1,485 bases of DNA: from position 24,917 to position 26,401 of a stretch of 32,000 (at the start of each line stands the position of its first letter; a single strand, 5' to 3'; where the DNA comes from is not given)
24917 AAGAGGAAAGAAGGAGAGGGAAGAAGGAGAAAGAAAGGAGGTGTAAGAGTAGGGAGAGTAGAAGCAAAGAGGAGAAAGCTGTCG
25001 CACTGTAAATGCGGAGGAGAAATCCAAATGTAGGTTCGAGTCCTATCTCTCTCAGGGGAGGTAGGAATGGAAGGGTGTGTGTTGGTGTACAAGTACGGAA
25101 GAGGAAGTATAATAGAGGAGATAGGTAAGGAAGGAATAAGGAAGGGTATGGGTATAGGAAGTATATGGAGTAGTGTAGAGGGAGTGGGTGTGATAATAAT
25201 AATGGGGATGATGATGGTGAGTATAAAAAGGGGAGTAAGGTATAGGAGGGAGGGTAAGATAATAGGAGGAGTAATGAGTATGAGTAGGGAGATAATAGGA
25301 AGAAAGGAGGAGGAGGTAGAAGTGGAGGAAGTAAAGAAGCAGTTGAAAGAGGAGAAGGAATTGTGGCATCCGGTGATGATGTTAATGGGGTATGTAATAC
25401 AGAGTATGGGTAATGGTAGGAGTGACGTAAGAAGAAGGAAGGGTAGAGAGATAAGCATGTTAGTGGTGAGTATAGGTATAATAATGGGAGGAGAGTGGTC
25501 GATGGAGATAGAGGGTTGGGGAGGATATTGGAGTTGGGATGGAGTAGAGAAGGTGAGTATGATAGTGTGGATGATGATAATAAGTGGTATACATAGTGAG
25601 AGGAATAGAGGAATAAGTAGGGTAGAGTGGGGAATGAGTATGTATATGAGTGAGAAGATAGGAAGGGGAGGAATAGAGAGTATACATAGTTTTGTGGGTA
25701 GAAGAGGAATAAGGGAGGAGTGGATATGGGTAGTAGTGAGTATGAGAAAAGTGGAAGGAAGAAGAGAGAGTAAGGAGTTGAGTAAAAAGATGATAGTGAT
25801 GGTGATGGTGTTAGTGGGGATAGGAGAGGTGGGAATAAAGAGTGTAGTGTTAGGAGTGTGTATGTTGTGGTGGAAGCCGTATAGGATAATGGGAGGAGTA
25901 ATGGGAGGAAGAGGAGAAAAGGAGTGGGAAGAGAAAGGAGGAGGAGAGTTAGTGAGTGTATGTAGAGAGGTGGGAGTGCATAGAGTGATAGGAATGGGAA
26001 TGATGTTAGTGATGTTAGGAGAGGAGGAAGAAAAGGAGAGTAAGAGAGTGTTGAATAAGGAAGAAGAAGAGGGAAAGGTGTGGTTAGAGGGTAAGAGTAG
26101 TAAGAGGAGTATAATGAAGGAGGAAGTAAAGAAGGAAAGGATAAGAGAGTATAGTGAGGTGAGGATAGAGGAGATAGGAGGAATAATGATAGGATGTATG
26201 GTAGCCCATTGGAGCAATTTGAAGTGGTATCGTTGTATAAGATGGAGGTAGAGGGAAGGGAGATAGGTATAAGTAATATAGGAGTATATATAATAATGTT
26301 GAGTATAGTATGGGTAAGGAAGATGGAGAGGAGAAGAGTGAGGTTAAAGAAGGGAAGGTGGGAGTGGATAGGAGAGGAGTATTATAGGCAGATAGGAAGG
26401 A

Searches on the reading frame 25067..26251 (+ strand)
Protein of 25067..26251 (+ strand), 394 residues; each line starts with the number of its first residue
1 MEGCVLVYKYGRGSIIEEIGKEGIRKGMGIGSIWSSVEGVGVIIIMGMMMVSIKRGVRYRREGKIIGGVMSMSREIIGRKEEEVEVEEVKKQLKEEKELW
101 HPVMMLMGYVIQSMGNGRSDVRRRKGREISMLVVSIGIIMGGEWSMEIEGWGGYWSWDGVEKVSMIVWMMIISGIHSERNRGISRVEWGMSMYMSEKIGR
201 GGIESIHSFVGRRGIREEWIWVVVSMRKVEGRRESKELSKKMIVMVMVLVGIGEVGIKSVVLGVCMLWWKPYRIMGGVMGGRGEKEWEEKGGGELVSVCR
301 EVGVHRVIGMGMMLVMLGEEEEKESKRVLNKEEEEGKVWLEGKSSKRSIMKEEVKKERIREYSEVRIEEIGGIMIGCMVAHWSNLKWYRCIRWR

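Call 12: search_protein_families(library=pfam, max_evalue=0.01, proteins=[window:25067-26251:+])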
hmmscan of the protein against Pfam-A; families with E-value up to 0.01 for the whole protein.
window:25067-26251:+ (394 aa): 1 family
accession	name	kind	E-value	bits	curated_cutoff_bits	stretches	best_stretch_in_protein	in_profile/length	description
PF01578.25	Cytochrom_C_asm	-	1.8e-10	41.2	29.9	1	129-179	128-176/212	Cytochrome C assembly protein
